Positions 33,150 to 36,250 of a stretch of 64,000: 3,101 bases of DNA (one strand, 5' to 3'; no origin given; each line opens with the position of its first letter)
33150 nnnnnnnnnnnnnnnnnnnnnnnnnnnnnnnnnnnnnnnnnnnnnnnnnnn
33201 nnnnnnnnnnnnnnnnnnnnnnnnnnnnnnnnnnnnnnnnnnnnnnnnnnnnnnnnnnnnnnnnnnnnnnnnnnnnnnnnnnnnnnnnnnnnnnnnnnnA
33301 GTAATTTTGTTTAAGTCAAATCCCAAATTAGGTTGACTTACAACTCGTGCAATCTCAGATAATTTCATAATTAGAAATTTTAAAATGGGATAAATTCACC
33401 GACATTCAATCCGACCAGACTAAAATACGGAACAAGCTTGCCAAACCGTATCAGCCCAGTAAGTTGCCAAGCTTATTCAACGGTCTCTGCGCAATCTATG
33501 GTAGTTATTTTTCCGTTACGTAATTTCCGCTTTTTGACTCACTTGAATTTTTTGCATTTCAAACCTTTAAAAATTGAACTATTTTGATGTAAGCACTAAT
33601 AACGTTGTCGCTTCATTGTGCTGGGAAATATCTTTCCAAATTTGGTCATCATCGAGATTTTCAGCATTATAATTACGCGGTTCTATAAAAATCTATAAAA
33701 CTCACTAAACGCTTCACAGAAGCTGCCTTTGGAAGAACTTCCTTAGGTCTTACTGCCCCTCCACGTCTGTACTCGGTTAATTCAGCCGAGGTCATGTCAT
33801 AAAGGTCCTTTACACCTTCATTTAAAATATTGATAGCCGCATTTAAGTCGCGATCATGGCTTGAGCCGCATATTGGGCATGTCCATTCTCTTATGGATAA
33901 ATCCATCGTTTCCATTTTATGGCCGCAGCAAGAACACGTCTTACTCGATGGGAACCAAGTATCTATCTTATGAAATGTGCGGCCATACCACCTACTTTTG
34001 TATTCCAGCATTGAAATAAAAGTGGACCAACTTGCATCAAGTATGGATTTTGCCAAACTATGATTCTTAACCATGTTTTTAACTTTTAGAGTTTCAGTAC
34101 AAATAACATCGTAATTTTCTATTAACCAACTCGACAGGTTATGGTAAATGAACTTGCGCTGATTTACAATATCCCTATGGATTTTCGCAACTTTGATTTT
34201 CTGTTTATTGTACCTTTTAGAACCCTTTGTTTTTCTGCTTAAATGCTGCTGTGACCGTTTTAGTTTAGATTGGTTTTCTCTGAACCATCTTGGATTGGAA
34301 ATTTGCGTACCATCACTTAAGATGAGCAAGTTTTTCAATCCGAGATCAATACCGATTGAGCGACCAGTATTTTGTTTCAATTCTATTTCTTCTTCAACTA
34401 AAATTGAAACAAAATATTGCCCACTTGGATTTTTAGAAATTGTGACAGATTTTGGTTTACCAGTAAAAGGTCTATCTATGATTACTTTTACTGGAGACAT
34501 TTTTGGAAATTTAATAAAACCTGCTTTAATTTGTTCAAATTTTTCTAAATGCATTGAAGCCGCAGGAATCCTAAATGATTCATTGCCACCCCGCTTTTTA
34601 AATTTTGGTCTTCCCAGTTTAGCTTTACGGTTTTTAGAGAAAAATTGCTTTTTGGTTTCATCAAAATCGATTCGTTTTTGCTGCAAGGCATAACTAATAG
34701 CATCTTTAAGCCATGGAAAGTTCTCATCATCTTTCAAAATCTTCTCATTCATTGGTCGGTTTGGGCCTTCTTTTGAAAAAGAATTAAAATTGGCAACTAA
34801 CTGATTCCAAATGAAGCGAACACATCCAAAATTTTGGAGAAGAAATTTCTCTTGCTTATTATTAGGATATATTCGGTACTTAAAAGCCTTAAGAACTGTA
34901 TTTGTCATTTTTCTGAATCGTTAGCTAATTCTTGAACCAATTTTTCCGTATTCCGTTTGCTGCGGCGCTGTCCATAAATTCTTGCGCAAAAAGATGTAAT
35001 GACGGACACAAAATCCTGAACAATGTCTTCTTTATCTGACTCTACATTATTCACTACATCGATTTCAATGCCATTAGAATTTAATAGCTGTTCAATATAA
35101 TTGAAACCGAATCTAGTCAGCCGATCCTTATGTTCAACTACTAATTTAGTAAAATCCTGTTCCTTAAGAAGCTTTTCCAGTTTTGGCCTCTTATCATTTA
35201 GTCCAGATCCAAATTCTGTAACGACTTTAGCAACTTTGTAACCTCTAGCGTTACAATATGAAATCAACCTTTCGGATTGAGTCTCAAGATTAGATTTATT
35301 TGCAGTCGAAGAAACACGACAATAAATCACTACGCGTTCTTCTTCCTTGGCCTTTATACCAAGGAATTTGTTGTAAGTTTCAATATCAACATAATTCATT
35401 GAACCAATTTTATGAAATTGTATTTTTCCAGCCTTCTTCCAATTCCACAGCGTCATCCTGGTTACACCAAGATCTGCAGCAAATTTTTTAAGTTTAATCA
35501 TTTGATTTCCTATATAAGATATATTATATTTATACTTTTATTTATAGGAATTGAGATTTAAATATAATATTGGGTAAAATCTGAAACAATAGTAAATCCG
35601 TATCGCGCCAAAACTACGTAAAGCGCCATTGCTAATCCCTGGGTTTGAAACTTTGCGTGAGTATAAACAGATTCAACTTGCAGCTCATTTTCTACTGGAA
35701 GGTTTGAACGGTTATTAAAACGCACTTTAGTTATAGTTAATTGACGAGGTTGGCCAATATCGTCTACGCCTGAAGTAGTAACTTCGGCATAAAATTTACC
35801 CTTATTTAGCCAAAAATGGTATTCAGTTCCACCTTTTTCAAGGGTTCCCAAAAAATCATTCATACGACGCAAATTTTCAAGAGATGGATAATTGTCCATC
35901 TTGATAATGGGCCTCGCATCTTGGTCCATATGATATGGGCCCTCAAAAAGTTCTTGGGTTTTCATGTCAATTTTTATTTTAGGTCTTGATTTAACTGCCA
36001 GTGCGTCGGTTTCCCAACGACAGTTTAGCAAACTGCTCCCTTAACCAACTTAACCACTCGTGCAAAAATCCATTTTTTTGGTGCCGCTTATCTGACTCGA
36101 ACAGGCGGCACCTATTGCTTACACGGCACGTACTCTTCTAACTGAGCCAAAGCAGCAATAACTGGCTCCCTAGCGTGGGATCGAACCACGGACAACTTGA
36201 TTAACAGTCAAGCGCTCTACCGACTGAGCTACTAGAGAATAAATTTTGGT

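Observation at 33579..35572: IS607-family TnpA+TnpB insertion sequence splitting a phage paralog gene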

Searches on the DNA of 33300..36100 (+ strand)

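Call 5: search_dna_similar(query=window:33300-36100:+, collection=phages, mode=near, max_rows=40)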
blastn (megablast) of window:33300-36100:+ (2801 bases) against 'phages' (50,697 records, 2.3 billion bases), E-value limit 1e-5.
No match.

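Call 56: build_rna_model(alignment_id=A4, structure=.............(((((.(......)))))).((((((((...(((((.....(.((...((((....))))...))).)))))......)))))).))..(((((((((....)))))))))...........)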
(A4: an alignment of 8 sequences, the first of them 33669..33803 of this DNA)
Model R1 built from alignment A4 (8 sequences, 135 columns); structure: as given.
model positions 135; base pairs 35; branch points 2; effective number of sequences 1.03; information 0.591 bits per position. Calibrated on 0.2 Mb of random sequence (short: E-values are rough).
structure used (alignment columns):
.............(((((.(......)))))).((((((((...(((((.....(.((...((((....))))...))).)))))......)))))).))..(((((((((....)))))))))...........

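Call 58: search_with_rna_model(model_id=R1, sources=[window, L002, L003, L004, L005, L006, L007, L008, L009, L010, L011, L012, L013, L014, L015, L016, L017, L018, L019, L020, L037, L038, L039, L040, L041, L042, L043, L044, L045, L046, L047, L048, L049, L050, L051, L052, L053, L054, L055, L056, L057, L058, L059, L060, L061, L062, L063, L064, L065, L066, L067, L068, L069, L070, L071, L072, L073, L074, L075, L076, L077, L078, L079, L080, L081, L082, L083, L084, L085, L086, L087, L088, L089, L090, L091, L092, L093, L094, L095, L096, L097, L098, L099, L100, L101, L102, L103, L104, L105, L106, L107, L108, L109, L110, L111, L112, L113, L114, L115, L116], max_evalue=0.1, make_alignment=true)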
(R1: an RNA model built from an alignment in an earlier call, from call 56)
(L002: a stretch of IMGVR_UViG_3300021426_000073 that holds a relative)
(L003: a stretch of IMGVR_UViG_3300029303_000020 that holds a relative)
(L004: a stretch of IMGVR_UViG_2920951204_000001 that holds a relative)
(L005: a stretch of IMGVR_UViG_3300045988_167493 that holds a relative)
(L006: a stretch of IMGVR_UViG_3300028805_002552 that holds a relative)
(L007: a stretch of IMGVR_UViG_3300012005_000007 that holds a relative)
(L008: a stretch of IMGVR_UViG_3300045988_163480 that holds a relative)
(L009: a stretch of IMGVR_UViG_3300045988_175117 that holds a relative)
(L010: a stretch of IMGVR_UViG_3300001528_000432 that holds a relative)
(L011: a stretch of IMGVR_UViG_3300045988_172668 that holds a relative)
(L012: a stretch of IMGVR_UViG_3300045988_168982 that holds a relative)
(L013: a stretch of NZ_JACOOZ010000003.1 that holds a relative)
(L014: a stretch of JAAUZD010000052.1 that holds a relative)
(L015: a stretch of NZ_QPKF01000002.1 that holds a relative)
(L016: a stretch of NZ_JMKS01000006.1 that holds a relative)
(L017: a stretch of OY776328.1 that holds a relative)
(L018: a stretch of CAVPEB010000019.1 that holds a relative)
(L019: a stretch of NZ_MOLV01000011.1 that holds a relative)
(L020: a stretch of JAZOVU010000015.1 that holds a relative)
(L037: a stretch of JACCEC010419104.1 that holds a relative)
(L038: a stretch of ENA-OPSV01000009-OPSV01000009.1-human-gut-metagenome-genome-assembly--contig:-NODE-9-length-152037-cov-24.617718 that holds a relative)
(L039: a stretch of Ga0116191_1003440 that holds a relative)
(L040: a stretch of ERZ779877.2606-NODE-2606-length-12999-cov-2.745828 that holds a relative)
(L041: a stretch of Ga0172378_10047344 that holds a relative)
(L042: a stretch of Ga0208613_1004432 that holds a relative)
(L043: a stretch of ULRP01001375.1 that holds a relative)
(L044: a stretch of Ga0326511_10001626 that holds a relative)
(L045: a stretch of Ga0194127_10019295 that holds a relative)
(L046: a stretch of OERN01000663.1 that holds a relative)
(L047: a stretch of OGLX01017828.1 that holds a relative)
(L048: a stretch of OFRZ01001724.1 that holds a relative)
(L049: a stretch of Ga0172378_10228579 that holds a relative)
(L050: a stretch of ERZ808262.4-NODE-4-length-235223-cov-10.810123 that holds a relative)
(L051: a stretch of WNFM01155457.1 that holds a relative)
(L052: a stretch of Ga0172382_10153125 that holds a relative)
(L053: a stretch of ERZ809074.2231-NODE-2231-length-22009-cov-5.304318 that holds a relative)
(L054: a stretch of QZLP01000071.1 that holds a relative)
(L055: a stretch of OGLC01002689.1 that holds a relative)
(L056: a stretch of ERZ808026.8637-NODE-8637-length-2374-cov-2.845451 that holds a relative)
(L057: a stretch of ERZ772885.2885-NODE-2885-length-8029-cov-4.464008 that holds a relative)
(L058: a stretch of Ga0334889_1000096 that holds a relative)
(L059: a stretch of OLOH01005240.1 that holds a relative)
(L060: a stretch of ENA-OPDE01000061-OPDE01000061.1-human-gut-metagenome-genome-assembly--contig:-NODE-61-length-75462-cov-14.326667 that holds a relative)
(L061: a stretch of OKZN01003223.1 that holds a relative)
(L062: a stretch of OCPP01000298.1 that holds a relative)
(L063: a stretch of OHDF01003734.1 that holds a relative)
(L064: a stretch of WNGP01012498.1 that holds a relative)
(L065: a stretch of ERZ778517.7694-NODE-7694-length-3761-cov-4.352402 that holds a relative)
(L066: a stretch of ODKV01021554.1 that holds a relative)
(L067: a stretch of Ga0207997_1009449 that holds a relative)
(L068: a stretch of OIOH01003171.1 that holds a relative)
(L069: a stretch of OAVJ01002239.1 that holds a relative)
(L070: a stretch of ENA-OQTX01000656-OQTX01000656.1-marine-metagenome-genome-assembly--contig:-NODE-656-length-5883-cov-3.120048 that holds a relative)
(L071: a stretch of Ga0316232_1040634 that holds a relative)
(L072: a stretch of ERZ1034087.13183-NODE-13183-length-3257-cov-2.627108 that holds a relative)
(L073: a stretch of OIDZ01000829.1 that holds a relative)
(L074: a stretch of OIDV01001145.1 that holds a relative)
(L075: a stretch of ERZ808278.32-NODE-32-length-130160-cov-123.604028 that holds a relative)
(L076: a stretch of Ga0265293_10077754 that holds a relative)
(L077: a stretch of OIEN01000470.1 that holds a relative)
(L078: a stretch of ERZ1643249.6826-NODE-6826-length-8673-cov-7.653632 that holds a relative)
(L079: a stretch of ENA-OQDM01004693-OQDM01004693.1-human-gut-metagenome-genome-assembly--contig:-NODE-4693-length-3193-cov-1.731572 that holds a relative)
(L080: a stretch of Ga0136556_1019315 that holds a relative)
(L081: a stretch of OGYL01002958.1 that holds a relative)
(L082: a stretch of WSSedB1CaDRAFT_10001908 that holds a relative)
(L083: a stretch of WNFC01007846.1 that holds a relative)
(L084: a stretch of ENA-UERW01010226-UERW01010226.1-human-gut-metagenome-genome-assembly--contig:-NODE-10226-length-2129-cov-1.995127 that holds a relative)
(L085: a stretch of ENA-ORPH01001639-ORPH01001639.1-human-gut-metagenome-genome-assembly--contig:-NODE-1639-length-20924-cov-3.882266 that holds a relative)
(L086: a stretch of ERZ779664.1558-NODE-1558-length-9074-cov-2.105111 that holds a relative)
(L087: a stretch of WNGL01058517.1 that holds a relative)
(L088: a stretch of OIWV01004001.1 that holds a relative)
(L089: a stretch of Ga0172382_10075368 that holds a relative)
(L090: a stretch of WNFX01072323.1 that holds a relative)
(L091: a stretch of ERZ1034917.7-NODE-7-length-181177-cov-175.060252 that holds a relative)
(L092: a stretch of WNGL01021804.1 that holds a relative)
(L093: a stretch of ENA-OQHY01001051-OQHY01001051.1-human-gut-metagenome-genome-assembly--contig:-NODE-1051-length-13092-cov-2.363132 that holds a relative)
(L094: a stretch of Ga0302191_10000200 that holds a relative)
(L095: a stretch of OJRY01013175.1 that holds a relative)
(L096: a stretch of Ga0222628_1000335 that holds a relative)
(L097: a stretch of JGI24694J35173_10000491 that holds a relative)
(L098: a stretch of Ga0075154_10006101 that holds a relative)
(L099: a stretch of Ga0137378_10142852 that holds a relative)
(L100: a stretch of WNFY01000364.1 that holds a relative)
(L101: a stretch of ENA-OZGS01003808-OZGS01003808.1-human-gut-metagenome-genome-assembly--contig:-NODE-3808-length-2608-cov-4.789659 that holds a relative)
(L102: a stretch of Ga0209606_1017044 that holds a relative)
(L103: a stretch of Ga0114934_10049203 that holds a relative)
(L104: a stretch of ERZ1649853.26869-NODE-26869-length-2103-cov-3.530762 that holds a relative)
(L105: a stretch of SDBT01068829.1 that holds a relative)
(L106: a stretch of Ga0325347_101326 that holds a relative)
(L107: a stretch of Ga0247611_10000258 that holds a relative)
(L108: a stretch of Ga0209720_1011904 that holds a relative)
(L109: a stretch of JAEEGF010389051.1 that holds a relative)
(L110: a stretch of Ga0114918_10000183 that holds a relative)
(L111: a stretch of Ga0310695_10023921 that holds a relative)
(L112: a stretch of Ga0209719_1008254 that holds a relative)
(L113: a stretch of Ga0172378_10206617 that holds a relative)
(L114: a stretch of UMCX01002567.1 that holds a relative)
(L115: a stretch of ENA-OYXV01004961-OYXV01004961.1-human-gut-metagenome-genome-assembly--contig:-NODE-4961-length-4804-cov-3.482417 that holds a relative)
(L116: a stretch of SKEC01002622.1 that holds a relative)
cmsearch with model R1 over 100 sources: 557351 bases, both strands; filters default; matches with E-value up to 0.1: 9.
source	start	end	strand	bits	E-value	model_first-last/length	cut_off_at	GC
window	33669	33803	-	157.6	1.6e-32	1-135/135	no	0.41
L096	3627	3749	+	43.1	1.2e-06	1-135/135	no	0.4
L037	2710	2853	+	38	1.7e-05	1-135/135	no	0.45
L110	3597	3732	+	29.3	0.0016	1-135/135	no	0.41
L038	3550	3666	+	25.6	0.011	1-135/135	no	0.41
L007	5080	5199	+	24.9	0.016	1-135/135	no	0.32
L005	5114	5252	+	23.2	0.038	1-135/135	no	0.35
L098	3577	3712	+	22.6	0.053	1-135/135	no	0.51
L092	3552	3687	+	22.3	0.06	1-135/135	no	0.58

Alignment A5: 9 matches aligned to the model, 191 columns, each read 5' to 3' on its own strand. Consensus structure (alignment columns), stored with it:
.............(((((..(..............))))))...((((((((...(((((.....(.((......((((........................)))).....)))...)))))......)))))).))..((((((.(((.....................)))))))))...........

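Call 83: search_with_rna_model(model_id=R1, sources=[L133, L134, L132, L131, L021, L022, L023, L024, L025, L026, L027, L028, L001, L031, L032], max_evalue=0.1)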
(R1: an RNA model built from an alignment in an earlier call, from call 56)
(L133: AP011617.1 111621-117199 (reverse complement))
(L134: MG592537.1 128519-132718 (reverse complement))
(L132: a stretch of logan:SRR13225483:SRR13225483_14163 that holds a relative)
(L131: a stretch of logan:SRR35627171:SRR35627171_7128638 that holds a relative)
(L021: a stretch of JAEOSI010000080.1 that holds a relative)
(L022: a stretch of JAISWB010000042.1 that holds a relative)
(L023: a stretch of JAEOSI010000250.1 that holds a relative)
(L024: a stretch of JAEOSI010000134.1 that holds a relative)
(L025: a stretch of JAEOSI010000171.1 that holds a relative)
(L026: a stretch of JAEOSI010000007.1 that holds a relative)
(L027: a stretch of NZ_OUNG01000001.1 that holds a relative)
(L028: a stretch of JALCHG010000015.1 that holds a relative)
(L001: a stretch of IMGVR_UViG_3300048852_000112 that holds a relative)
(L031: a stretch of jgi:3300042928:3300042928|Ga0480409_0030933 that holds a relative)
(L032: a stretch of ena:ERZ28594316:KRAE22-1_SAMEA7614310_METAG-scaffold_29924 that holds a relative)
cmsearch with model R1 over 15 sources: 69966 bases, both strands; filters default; matches with E-value up to 0.1: 3.
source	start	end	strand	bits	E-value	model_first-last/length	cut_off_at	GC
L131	1702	1836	+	157.6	2.1e-33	1-135/135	no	0.41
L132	1925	2059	+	150.8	7e-32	1-135/135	no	0.4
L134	2601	2745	+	29.2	0.00021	1-135/135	no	0.31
